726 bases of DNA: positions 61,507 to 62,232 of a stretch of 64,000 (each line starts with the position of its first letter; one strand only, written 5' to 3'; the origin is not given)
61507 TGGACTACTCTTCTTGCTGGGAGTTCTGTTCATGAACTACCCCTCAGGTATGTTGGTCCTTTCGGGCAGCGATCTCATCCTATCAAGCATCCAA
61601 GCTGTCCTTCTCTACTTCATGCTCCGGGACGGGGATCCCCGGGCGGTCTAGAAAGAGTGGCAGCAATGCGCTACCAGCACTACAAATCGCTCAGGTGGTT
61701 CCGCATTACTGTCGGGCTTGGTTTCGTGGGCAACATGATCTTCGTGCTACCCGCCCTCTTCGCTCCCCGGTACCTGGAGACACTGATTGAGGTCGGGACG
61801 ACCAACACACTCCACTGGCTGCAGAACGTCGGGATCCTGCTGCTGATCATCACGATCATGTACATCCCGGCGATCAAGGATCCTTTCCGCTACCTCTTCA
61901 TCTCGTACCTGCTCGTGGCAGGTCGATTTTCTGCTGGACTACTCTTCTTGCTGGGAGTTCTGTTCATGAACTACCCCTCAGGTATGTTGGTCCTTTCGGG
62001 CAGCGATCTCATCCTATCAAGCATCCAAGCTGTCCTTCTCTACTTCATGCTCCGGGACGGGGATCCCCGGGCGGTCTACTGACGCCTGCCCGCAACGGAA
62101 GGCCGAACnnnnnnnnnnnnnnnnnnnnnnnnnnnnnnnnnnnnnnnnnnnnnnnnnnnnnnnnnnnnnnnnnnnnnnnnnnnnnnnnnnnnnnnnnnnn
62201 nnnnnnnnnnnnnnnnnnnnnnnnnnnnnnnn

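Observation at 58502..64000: Compositionally distinct redox operon: FAD oxidase, duplicated 4-TM protein, di-haem cytochrome c, EthD-like protein, preceded by a Cys-rich hypothetical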

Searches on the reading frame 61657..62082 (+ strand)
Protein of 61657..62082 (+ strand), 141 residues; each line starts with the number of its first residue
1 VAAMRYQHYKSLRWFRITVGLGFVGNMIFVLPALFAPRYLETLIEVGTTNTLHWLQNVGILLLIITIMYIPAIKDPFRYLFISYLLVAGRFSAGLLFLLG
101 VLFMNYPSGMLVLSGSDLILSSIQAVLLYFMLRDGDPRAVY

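Call 6: search_protein_families(library=pfam, proteins=[window:61657-62082:+], max_evalue=0.01)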
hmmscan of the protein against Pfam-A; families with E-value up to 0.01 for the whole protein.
window:61657-62082:+ (141 aa): 1 family
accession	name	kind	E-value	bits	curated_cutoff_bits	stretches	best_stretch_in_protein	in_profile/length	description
PF01292.26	Ni_hydr_CYTB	-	0.0053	17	30.1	1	50-104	7-58/179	Prokaryotic cytochrome b561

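Call 7: search_protein_families(library=ncbifam, proteins=[window:61657-62082:+], max_evalue=0.01)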
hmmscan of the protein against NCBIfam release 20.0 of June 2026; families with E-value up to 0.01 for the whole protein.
window:61657-62082:+ (141 aa): 0 families

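Call 28: find_homologous_proteins(query=window:61657-62082:+, max_evalue=0.001)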
Query window:61657-62082:+ (141 aa): 133 proteins with E <= 0.001 among 215 candidates; the best 120 are listed.
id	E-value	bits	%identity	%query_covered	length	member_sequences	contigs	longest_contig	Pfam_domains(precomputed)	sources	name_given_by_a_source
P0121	5.5e-82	291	100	98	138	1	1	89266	-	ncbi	ncbi:MAG: hypothetical protein ACE5NW_01725 [Acidiferrobacterales bacterium]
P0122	2.8e-81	289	100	97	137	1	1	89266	-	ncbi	ncbi:MAG: hypothetical protein ACE5NW_01720 [Acidiferrobacterales bacterium]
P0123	8.8e-74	265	90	96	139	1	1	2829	-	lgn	-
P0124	1.8e-65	238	79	98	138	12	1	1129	-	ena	-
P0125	1.2e-64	235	79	96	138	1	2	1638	-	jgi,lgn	-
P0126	7.7e-64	232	77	98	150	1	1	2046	-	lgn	-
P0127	1.6e-63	231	79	96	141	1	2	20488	-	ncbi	-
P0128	1.9e-63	231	78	96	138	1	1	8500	-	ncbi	-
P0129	2.1e-62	228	76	96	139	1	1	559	-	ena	-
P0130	2.8e-61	224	75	98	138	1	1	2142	-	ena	-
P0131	4.5e-61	223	75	96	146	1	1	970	-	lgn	-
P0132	1.8e-60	221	72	98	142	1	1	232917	-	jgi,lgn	-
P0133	1.2e-59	219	74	96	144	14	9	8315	-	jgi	-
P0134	1.4e-59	219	78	93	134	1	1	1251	-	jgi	jgi:hypothetical protein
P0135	4.0e-59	217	73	96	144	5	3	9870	-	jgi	jgi:hypothetical protein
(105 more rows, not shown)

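Call 48: predict_structure(alignment_id=A2)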
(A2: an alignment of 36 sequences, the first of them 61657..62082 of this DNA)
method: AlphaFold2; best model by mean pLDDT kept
length: 141 residues; sequences in the alignment: 36
mean_pLDDT: 83.5   pTM: 0.73
mean pLDDT of the five models: 83.5, 81.1, 79.5, 77.8, 77.8
residues with pLDDT >= 90: 66; 70-90: 54; 50-70: 14; < 50: 7
segments of 3 or more residues with pLDDT < 50: 1-6
pLDDT, mean of each block of 10 residues (from residue 1): 54 93 89 80 59 80 89 92 93 92 85 90 95 82 50
secondary structure, 60 per line:
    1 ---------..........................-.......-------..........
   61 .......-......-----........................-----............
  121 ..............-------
elements in order: H10-35 H37-43 H51-67 H69-74 H80-103 H109-134

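Call 53: fold_search(model_id=the predicted structure, library=pdb)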
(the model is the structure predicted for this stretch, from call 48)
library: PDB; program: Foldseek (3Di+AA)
matches with E <= 10: 140; with E <= 0.001: 0
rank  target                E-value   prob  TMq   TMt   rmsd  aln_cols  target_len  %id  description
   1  8s2f_AAA              1.2e+00  0.16  0.29  0.24  23.4       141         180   13  Crystal structure of Borrelia burgdorferi paralogous family 12 outer surface protein BBH37 (released 2025-03-05)
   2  8zjg_A                1.2e+00  0.16  0.33  0.19   9.8       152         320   14  Cryo-EM structure of human CMKLR1-Gi complex bound to chemerin (released 2025-01-22)
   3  2r4w_A                1.6e+00  0.12  0.28  0.27   9.4       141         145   15  Ligand Migration and Binding in The Dimeric Hemoglobin of Scapharca Inaequivalvis: M37F with CO bound (released 2007-11-27)
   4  2r4x_A                1.9e+00  0.11  0.27  0.27   9.4       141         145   16  Ligand Migration and Binding in The Dimeric Hemoglobin of Scapharca Inaequivalvis: H69V/I114M co complex (released 2007-11-27)
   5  8ub8_D                2.3e+00  0.35  0.44  0.52   5.6       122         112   12  Diversity-generating retroelement (DGR) ribonucleoprotein reverse transcriptase - Pre-active State 1a (released 2024-10-23)
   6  8ub7_C                2.4e+00  0.38  0.45  0.54   5.6       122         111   10  Diversity-generating retroelement (DGR) ribonucleoprotein reverse transcriptase - Active state (N-occupied) (released 2024-10-23)
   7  8s2f_BBB              2.5e+00  0.12  0.29  0.24  23.1       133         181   14  Crystal structure of Borrelia burgdorferi paralogous family 12 outer surface protein BBH37 (released 2025-03-05)
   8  3ugz_A                2.5e+00  0.10  0.29  0.28   9.3       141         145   13  HBI (L36A) CO bound (released 2011-12-28)
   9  1nxf_A                2.5e+00  0.08  0.27  0.26  10.2       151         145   13  Ligand-linked transitions of deoxyHbI crystals exposed to CO. (released 2003-08-26)
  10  3tm9                  2.5e+00  0.04  0.19  0.20  15.6       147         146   14  Y29A mutant of Vitreoscilla stercoraria hemoglobin (released 2014-04-16)
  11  8k7t_B                2.7e+00  0.16  0.43  0.39   7.8       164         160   12  Mouse Fc epsilon RI in complex with mIgE Fc (released 2024-07-17)
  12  6q6b_B                2.8e+00  0.30  0.44  0.50   6.4       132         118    6  Structure of the copper storage protein, Ccsp, from Streptomyces lividans loaded with 10 copper equivalents (released 2019-07-10)
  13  7sk5_A                3.0e+00  0.10  0.31  0.17  11.9       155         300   12  Cryo-EM structure of ACKR3 in complex with CXCL12 and an intracellular Fab (released 2022-07-27)
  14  4fzs_A                3.0e+00  0.06  0.23  0.16  30.3       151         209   14  Structure of human SNX1 BAR domain (released 2013-07-10)
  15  3uhh_A                3.1e+00  0.09  0.29  0.28   9.2       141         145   13  HBI (M37A) CO bound (released 2011-12-28)
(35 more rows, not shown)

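Call 60: search_protein_representatives(alignment_id=A2)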
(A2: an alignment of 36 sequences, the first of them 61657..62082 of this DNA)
Query: 36 sequences, 140 profile positions. Proteins with E-value up to 0.001 (for the whole library): 225; up to 1e-10: 60; up to 1e-30: 4. The best 150 are listed.
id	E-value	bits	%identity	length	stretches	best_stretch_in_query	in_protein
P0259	6.4e-58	211.2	-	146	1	1-137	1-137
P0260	6.0e-50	185.4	-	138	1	8-135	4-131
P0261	1.5e-49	184.1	-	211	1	35-138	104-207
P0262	3.7e-40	153.7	-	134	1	9-131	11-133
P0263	3.1e-25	105.3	-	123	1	7-100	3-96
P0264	3.4e-24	101.9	-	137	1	2-131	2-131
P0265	4.4e-23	98.3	-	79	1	1-65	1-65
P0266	4.3e-22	95.1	-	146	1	9-131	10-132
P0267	2.9e-20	89.2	-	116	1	16-88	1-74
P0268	6.7e-20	88.0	-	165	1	7-128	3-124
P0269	7.3e-19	84.6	-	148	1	8-131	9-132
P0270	2.4e-18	83.0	-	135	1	11-131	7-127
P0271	8.6e-18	81.2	-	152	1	7-137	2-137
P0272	1.5e-17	80.4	-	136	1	10-129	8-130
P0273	1.6e-17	80.3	-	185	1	7-129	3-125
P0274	2.2e-17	79.9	-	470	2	10-98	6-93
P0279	4.9e-16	75.5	-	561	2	10-132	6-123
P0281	9.7e-16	74.5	-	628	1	7-129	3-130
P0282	1.5e-15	73.9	-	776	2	7-134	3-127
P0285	1.6e-14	70.5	-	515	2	7-125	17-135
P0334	1.2e-09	54.8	-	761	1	10-123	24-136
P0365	2.1e-08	50.8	-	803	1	10-130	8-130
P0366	2.3e-08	50.6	-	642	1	12-128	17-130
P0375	6.0e-08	49.3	-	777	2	10-126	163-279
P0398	7.1e-07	45.8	-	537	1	16-134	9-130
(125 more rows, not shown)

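Call 61: search_protein_families(library=pfam, proteins=[P0274, P0279, P0281, P0282, P0285, P0334, P0365, P0366, P0375, P0398], max_evalue=0.001)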
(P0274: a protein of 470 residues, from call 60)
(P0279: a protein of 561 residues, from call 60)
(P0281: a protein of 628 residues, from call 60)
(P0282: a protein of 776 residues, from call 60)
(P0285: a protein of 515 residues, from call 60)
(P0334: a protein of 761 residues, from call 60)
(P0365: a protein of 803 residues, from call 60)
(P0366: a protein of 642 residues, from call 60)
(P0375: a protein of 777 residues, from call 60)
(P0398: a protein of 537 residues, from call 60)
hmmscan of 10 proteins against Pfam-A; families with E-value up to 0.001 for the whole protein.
P0274 (470 aa): 0 families

P0279 (561 aa): 0 families

P0281 (628 aa): 3 families
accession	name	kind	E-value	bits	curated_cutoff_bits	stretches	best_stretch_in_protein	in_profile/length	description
PF21419.2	RoxA-like_Cyt-c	-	2.7e-17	62.5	26.7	1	529-567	1-38/39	RoxA-like, cytochrome c-like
PF00034.26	Cytochrom_C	-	3.8e-10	41.4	21.3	1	460-514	1-58/90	Cytochrome c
PF13442.11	Cytochrome_CBB3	-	2.1e-06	28.4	27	0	459-495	2-34/68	Cytochrome C oxidase, cbb3-type, subunit III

P0282 (776 aa): 3 families
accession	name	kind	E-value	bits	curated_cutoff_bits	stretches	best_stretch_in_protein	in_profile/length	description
PF21419.2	RoxA-like_Cyt-c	-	4.8e-16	58.5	26.7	1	679-717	1-38/39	RoxA-like, cytochrome c-like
PF00034.26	Cytochrom_C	-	4.5e-05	25.1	21.3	0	612-636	1-25/90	Cytochrome c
PF13442.11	Cytochrome_CBB3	-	0.00015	22.5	27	0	612-641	3-28/68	Cytochrome C oxidase, cbb3-type, subunit III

P0285 (515 aa): 0 families

P0334 (761 aa): 1 family
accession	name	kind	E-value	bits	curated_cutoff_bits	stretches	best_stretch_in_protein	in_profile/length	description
PF03098.20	An_peroxidase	-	7.8e-110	368.4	25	1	224-742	2-521/530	Animal haem peroxidase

P0365 (803 aa): 1 family
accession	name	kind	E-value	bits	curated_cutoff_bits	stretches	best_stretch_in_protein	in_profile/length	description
PF03098.20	An_peroxidase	-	3.6e-102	343.1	25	1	226-789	2-522/530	Animal haem peroxidase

P0366 (642 aa): 3 families
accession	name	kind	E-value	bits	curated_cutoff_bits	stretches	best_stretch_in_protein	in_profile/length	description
PF21419.2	RoxA-like_Cyt-c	-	2.2e-17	62.7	26.7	1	543-581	1-38/39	RoxA-like, cytochrome c-like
PF13442.11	Cytochrome_CBB3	-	0.00012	22.7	27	0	474-494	3-23/68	Cytochrome C oxidase, cbb3-type, subunit III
PF00034.26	Cytochrom_C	-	0.0005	21.8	21.3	0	475-493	2-20/90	Cytochrome c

P0375 (777 aa): 3 families
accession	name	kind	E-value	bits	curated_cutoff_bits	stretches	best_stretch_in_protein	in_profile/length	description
PF21419.2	RoxA-like_Cyt-c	-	1.3e-16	60.3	26.7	1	675-714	1-39/39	RoxA-like, cytochrome c-like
PF13442.11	Cytochrome_CBB3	-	5.6e-06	27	27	0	607-656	2-44/68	Cytochrome C oxidase, cbb3-type, subunit III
PF00034.26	Cytochrom_C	-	1.8e-05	26.4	21.3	0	610-637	3-30/90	Cytochrome c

P0398 (537 aa): 1 family
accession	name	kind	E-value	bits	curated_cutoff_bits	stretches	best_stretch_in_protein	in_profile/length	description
PF03098.20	An_peroxidase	-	3.9e-54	184.6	25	1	212-471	2-280/530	Animal haem peroxidase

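Call 77: search_protein_families(library=pfam, alignment_id=A2, max_evalue=1)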
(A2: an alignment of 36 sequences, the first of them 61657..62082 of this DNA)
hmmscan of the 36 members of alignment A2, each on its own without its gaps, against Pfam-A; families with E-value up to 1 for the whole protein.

A. member 1, window:61657-62082:+ (141 aa): 2 families
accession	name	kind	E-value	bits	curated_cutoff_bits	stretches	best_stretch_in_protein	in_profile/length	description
PF01292.26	Ni_hydr_CYTB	-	0.0053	17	30.1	1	50-104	7-58/179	Prokaryotic cytochrome b561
PF06139.17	BphX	-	0.14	12.6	24.7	1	10-88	2-87/133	BphX-like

B. families by the number of members that match (of 36 scanned): 12 families
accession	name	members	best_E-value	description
PF01292.26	Ni_hydr_CYTB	8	0.003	Prokaryotic cytochrome b561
PF06139.17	BphX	7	0.063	BphX-like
PF02038.21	ATP1G1_PLM_MAT8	4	0.054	ATP1G1/PLM/MAT8 family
PF16039.10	DUF4791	1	0.034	Domain of unknown function (DUF4791)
PF09990.14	DUF2231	1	0.097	Predicted membrane protein (DUF2231)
PF03049.19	Herpes_UL79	1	0.12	UL79 family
PF17112.10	Tom6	1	0.16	Mitochondrial import receptor subunit Tom6, fungal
PF18898.5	DUF5654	1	0.21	Family of unknown function (DUF5654)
PF10242.14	L_HMGIC_fpl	1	0.36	Lipoma HMGIC fusion partner-like protein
PF09843.14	DUF2070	1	0.41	Predicted membrane protein (DUF2070)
PF11139.14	SfLAP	1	0.75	Sap, sulfolipid-1-addressing protein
PF06687.17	SUR7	1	0.98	SUR7/PalI family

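Call 79: find_encoding_contigs(protein=P0123, flank=5000, max_places=3)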
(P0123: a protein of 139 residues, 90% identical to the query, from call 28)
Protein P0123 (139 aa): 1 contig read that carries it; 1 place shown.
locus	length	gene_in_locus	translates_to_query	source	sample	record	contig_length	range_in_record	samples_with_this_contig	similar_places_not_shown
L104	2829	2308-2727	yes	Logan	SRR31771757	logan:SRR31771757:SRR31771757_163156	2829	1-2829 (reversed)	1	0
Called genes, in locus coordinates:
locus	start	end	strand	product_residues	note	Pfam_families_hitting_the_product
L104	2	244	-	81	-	?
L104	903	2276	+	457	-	PF01565:FAD_binding_4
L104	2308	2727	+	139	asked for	-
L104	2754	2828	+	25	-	?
